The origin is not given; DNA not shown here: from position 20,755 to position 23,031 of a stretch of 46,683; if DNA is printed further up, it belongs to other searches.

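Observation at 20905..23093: OLD-family ATPase-TOPRIM nuclease translationally coupled to a KTSC-domain protein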

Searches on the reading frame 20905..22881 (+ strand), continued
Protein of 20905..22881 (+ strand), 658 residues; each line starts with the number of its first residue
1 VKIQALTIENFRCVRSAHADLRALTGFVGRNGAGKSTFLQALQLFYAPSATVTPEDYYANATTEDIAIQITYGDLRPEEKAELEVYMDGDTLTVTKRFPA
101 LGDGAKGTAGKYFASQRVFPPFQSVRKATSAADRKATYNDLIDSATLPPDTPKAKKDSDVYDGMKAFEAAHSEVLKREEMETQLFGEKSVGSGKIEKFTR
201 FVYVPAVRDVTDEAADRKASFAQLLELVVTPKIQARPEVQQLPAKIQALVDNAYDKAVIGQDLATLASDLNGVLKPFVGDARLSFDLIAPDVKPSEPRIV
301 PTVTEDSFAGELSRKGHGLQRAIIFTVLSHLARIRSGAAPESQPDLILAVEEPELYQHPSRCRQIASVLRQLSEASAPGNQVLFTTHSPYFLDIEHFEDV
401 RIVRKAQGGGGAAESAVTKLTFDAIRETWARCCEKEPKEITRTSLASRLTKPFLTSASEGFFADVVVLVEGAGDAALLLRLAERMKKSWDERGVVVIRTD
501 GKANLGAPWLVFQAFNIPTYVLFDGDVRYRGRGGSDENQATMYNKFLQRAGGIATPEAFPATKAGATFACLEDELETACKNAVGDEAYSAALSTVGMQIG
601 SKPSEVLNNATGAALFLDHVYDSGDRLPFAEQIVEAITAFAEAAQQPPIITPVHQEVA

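Call 15: find_related_loci(query=A1, collection=genome_contigs, flank=5000)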
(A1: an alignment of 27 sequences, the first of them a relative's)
Query A1 (658 aa) in genome_contigs; peptide patterns used: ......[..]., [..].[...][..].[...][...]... (x = any residue, [..] = any of these).
600 stretches matched a pattern (row limit reached: there are more); 561 encode a relative of the query (tblastn E <= 1e-3); the best 80 are kept; 80 distinct loci.
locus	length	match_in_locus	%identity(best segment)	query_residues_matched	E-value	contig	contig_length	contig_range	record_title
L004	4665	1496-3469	36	1-638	2e-141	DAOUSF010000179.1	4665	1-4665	MAG TPA_asm: Methanosarcinales archaeon isolate CSMAG_539 CSMAG_539_k127_56991_length_4665_cov_17.0000, whole genome sho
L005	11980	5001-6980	36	1-640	2e-135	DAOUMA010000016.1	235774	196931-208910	MAG TPA_asm: Dehalococcoidia bacterium isolate W31_72 k127_889579, whole genome shotgun sequence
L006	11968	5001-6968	35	1-641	3e-134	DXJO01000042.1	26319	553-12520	MAG TPA_asm: Candidatus Thorarchaeota archaeon isolate MAG_9 k127_219000, whole genome shotgun sequence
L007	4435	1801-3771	37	1-638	3e-134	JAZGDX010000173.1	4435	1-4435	MAG: Bacteroidota bacterium isolate SCS3bin.55 SCS3bin.55_173, whole genome shotgun sequence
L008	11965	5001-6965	36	1-641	3e-131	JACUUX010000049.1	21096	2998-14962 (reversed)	MAG: Nitrospirae bacterium isolate Kmv42 NODE_1205_length_21096_cov_92.874626, whole genome shotgun sequence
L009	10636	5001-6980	35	1-641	9e-125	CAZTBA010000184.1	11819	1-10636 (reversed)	MAG TPA_asm: uncultured bacterium isolate SRP323688_co1_241 genome assembly, contig: NODE_8280_length_11819_cov_5.854216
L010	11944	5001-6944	36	1-638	1e-121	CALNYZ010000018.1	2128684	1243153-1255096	MAG: uncultured Gammaproteobacteria bacterium isolate LOGT_bin.0082 genome assembly, contig: contig_9288, whole genome s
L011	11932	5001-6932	36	1-637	7e-119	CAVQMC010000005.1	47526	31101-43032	MAG: uncultured Ignavibacteria bacterium isolate MFD02923.bin.2.72 genome assembly, contig: contig_18465, whole genome s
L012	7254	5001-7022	34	1-643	3e-119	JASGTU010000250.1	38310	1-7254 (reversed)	MAG: Chloroflexota bacterium isolate MAG29_KBP c_000000048083, whole genome shotgun sequence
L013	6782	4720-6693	37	1-657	4e-118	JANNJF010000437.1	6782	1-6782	MAG: Gammaproteobacteria bacterium isolate SOY_40_concoct_339_sub SOY_40_k141_2504592, whole genome shotgun sequence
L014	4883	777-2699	33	1-640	9e-118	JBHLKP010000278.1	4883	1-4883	MAG: Candidatus Hodarchaeota archaeon isolate DZ1M.117 DZ1M.117@95198, whole genome shotgun sequence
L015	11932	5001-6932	35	1-637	4e-116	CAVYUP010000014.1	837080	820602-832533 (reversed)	MAG: uncultured Bacteroidetes bacterium isolate MFD01721.bin.1.11 genome assembly, contig: contig_9903, whole genome sho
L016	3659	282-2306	33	1-640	3e-117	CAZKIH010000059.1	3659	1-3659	MAG TPA_asm: uncultured Ignavibacteria bacterium isolate SRP173033_co2_66 genome assembly, contig: NODE_22716_length_365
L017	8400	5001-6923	33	10-640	3e-114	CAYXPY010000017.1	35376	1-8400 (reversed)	MAG TPA_asm: uncultured Thermoplasmatales archaeon isolate binchicken_co190_433 genome assembly, contig: NODE_2397_lengt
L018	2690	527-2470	35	3-640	8e-116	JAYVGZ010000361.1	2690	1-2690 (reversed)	MAG: Pseudomonadota bacterium isolate GL47_Up_metabinner_11 GL47_Up_metabinner_11_360, whole genome shotgun sequence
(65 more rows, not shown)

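Call 33: find_related_loci(query=A2, collection=metagenome_contigs, flank=4000)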
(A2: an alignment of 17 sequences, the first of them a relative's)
Query A2 (658 aa) in metagenome_contigs; peptide patterns used: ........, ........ (x = any residue, [..] = any of these).
600 stretches matched a pattern (row limit reached: there are more); 558 encode a relative of the query (tblastn E <= 1e-3); the best 80 are kept; 80 distinct loci.
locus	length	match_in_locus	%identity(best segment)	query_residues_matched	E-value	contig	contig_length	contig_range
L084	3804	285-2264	37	1-640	5e-139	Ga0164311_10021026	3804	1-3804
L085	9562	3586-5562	37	1-638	2e-133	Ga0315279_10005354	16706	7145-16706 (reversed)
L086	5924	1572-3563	36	1-641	1e-133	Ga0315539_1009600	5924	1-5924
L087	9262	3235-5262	36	1-656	5e-131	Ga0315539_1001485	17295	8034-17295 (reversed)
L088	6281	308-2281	36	1-638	5e-131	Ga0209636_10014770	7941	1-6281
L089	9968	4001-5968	35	1-638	5e-131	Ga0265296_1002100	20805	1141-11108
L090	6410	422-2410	36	1-646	2e-130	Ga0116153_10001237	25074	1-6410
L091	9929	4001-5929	35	1-638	3e-129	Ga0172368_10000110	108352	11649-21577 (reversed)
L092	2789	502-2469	36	1-638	3e-135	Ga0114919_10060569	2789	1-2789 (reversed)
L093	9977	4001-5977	36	1-640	2e-123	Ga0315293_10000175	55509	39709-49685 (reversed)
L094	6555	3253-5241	35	1-643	1e-123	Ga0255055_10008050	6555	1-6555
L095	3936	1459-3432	36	1-640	9e-126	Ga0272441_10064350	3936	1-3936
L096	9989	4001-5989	32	1-640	6e-116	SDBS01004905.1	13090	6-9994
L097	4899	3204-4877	36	1-538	5e-112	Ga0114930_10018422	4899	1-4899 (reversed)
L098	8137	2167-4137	34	1-640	8e-110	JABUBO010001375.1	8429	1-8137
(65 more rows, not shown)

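Call 35: find_encoding_contigs(protein=P0006, flank=5000, max_places=2)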
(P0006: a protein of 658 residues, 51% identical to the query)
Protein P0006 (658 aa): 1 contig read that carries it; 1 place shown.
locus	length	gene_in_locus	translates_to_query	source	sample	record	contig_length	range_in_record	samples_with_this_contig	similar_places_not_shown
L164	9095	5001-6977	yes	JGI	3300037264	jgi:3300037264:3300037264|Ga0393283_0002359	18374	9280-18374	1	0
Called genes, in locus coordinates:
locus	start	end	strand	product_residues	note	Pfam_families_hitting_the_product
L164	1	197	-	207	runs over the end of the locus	PF00440:TetR_N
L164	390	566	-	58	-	-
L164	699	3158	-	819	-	PF04851:ResIII, PF00270:DEAD (weak), PF06733:DEAD_2, PF13307:Helicase_C_2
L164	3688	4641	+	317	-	PF01797:Y1_Tnp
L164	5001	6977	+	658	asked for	PF11398:DUF2813 (faint), PF13175:AAA_15, PF13476:AAA_23 (weak), PF13304:AAA_21, PF20469:OLD-like_TOPRIM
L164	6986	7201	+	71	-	PF13619:KTSC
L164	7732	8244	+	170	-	-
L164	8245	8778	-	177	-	PF01797:Y1_Tnp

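Call 36: find_encoding_contigs(protein=P0013, flank=5000, max_places=2)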
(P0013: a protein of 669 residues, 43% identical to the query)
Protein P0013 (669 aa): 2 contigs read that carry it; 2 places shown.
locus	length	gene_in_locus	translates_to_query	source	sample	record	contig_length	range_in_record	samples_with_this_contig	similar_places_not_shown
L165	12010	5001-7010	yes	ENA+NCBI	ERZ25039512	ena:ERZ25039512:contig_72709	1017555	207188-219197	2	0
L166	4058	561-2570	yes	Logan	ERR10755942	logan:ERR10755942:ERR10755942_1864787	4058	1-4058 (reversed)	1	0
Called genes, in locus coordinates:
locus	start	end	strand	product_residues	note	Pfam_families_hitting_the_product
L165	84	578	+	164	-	PF04519:Bactofilin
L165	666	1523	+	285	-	-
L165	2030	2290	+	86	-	PF01527:HTH_Tnp_1 (weak)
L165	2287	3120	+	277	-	PF13276:HTH_21 (weak), PF00665:rve, PF13683:rve_3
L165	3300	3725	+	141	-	PF13558:SbcC_Walker_B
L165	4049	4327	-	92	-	PF07508:Recombinase (weak)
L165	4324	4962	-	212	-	PF00239:Resolvase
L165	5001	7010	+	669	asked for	PF13175:AAA_15, PF13476:AAA_23 (weak), PF13304:AAA_21 (weak), PF20469:OLD-like_TOPRIM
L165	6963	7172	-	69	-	-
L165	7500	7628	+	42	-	-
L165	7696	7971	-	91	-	-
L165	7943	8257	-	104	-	PF12728:HTH_17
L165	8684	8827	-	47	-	-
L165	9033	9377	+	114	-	PF06821:Ser_hydrolase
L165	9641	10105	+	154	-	PF00293:NUDIX, PF14815:NUDIX_4 (weak)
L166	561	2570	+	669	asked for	PF13175:AAA_15, PF13476:AAA_23 (weak), PF13304:AAA_21 (weak), PF20469:OLD-like_TOPRIM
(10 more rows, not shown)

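Call 37: find_encoding_contigs(protein=P0007, flank=5000, max_places=2)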
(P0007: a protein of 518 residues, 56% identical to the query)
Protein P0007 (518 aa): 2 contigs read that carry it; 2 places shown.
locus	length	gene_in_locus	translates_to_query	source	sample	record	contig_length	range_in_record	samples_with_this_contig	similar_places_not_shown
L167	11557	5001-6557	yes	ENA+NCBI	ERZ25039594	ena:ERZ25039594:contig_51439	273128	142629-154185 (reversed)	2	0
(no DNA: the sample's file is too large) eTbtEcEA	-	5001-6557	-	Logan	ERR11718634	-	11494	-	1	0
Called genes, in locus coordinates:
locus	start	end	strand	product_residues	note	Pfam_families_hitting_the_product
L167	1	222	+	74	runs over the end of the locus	-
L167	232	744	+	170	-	-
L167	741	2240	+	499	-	PF05729:NACHT (faint)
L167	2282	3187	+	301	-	-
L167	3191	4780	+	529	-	PF22726:NCAB2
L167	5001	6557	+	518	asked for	PF11398:DUF2813 (faint), PF13175:AAA_15, PF13476:AAA_23 (weak), PF13304:AAA_21, PF13175:AAA_15, PF13304:AAA_21, PF20469:OLD-like_TOPRIM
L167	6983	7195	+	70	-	PF13619:KTSC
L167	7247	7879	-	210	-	PF00589:Phage_integrase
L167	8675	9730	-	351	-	PF00589:Phage_integrase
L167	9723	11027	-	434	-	PF01935:DUF87 (weak), PF10412:TrwB_AAD_bind (faint)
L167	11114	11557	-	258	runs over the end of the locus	-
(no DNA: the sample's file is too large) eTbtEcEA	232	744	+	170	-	-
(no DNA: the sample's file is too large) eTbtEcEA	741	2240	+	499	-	PF05729:NACHT (faint)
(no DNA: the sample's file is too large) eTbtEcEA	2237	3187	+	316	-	PF13646:HEAT_2 (faint)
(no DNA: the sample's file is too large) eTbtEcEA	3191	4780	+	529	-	PF22726:NCAB2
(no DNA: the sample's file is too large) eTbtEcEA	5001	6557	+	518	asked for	PF11398:DUF2813 (faint), PF13175:AAA_15, PF13476:AAA_23 (weak), PF13304:AAA_21, PF13175:AAA_15, PF13304:AAA_21, PF20469:OLD-like_TOPRIM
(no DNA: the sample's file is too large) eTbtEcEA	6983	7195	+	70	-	PF13619:KTSC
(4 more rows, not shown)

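Call 40: search_solved_structures(query=window:20905-22878:+, max_evalue=0.001)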
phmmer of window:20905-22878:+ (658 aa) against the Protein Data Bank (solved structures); distinct sequences matched with E-value up to 0.001: 6.
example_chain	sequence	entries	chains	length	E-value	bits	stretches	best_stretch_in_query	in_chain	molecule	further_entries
6p74_A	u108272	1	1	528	4.4e-20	75.2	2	348-529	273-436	Putative ATP-dependent endonuclease of the OLD family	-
8ee4_A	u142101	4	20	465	5.2e-07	32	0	333-413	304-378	PtuA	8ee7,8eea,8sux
8wy4_A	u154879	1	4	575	0.00025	23.2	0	298-404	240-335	Endonuclease GajA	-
8jq9_B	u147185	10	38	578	0.00025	23.1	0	298-404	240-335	Endonuclease GajA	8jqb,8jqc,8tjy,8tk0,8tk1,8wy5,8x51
8j4t_A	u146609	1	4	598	0.00029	23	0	298-404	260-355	Endonuclease GajA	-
8sm3_A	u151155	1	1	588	0.00062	21.9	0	298-404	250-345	Endonuclease GajA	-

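Call 65: search_protein_families(library=phrogs, proteins=[window:20905-22878:+], max_evalue=0.001)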
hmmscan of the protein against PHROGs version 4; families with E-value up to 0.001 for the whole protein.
window:20905-22878:+ (658 aa): 11 families
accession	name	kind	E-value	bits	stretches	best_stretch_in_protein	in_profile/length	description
phrog_4747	-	unknown function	2.3e-66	226.1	1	1-533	1-508/610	-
phrog_3940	-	unknown function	1.2e-09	38.6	1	2-63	4-69/537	-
phrog_8323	-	unknown function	2.5e-09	37.2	1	1-47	49-96/623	-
phrog_7507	-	unknown function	8.9e-08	32.9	1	1-45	2-47/483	-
phrog_1499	-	unknown function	2.8e-05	24.6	1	1-54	3-57/427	-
phrog_14430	-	unknown function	3.1e-05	24.4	0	348-395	341-386/444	-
phrog_77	-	DNA, RNA and nucleotide metabolism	5.8e-05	22.8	1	1-42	296-340/967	SbcC-like subunit of palindrome specific endonuclease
phrog_9802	-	unknown function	0.00025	21.2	0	324-392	263-328/438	-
phrog_21420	-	unknown function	0.00029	20.5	0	342-392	523-570/654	-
phrog_32642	-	unknown function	0.00032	20.4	1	2-66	3-69/743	-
phrog_2392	-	moron, auxiliary metabolic gene and host takeover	0.00077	18.9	0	24-49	509-534/726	ABC transporter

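Call 72: search_solved_structures(query=A5, max_evalue=0.001, show_alignments=1)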
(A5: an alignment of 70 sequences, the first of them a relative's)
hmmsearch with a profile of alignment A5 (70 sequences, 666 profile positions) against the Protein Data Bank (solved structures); distinct sequences matched with E-value up to 0.001: 79 (the best 60 are shown).
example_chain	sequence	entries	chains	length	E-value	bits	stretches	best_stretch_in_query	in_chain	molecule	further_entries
6p74_A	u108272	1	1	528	8.6e-44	153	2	364-572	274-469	Putative ATP-dependent endonuclease of the OLD family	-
8wy4_A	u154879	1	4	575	4.1e-12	48.4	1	1-82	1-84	Endonuclease GajA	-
8jq9_B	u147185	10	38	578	4.2e-12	48.3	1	1-82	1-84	Endonuclease GajA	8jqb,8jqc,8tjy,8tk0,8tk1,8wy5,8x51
8j4t_A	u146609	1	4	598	4.9e-12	48.1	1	1-82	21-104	Endonuclease GajA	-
8sm3_A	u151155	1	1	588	1.4e-11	46.6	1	4-82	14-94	Endonuclease GajA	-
8u7i_A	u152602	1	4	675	2.5e-11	45.8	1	4-82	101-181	Endonuclease GajA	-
8ee4_A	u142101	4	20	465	4.2e-09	38.4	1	1-44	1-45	PtuA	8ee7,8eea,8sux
9n69_A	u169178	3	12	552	4.2e-08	35.1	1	3-47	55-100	AAA family ATPase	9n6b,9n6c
23or_B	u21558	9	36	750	1.4e-07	33.4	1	1-72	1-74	Retron Eco8 OLD nuclease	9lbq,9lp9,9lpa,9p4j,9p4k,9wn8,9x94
7dv5_U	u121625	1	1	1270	3.5e-07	32.1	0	20-51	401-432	Bile salt export pump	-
8pmd_A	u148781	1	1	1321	3.8e-07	32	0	20-51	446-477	Bile salt export pump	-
36cg_U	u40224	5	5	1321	3.8e-07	32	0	20-51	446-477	Bile salt export pump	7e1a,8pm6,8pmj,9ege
9n1y_A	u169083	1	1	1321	3.8e-07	32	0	20-51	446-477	Bile salt export pump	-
8jwi_A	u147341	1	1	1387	5e-07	31.6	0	19-58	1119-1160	Multidrug resistance protein 1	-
8jvh_A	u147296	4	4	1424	5.2e-07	31.5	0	19-58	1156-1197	Multidrug resistance protein 1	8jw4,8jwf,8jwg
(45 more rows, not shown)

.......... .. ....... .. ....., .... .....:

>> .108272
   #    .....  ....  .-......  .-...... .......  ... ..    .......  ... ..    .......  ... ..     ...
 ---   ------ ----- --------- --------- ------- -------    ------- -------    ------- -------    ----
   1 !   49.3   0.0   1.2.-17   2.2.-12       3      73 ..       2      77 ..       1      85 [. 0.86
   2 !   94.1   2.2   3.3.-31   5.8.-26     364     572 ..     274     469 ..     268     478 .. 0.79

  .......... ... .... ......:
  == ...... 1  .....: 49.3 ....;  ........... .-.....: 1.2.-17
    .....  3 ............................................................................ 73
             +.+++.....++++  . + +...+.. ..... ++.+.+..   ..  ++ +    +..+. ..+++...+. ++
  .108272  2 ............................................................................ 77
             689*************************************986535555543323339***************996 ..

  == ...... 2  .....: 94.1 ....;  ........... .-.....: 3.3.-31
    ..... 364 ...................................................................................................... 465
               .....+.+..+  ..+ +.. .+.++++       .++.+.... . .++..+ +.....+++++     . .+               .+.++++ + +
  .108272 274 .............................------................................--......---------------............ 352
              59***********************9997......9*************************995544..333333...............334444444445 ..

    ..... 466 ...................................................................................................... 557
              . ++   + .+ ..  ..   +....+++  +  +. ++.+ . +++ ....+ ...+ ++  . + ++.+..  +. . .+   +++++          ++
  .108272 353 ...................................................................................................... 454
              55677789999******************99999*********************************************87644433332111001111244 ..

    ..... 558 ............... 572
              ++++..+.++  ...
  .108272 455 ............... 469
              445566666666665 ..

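Call 81: predict_structure(alignment_id=A5)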
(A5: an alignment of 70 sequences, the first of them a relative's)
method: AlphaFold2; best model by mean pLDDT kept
length: 658 residues; sequences in the alignment: 70
mean_pLDDT: 87.2   pTM: 0.82
mean pLDDT of the five models: 87.2, 87.1, 85.6, 85.3, 84.4
residues with pLDDT >= 90: 362; 70-90: 244; 50-70: 31; < 50: 21
segments of 3 or more residues with pLDDT < 50: 188-190, 209-215, 650-658
pLDDT, mean of each block of 10 residues (from residue 1): 96 95 94 93 93 95 96 93 90 96 92 91 91 95 92 93 93 89 67 80 75 54 80 82 88 84 88 82 82 76 81 76 82 63 85 83 89 80 91 82 82 89 88 91 82 68 92 96 96 92 90 90 96 93 95 94 96 97 97 97 96 98 97 98 76 37
secondary structure, 60 per line:
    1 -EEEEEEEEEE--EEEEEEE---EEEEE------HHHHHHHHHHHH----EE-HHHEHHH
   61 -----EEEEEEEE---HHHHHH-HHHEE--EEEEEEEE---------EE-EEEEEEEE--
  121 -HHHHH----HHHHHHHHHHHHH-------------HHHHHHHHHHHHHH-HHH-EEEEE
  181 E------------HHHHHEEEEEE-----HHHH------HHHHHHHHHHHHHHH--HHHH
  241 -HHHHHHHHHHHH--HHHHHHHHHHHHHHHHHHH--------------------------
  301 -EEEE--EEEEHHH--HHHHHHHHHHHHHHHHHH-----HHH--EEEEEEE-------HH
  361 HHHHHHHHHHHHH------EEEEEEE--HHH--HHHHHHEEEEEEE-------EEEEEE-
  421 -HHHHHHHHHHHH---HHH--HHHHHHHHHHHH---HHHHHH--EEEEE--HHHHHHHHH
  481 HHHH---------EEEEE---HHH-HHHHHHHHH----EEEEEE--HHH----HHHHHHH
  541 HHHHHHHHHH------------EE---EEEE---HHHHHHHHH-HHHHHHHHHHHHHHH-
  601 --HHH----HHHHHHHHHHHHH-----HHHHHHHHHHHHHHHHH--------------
elements in order: E2-11 E14-20 E24-28 H35-46 E66-73 H77-82 E91-98 E111-118 H122-126 H131-143 H157-170 E176-181 H194-198 E199-204 H210-213 H220-234 H237-240 H242-253 H256-274 E302-305 E308-311 H317-334 E345-351 H359-373 E380-386 H394-399 E400-406 E414-419 H422-433 H442-453 H457-462 E465-469 H472-484 E494-498 H506-514 E519-524 H534-550 E568-571 H575-583 H585-599 H610-622 H628-644
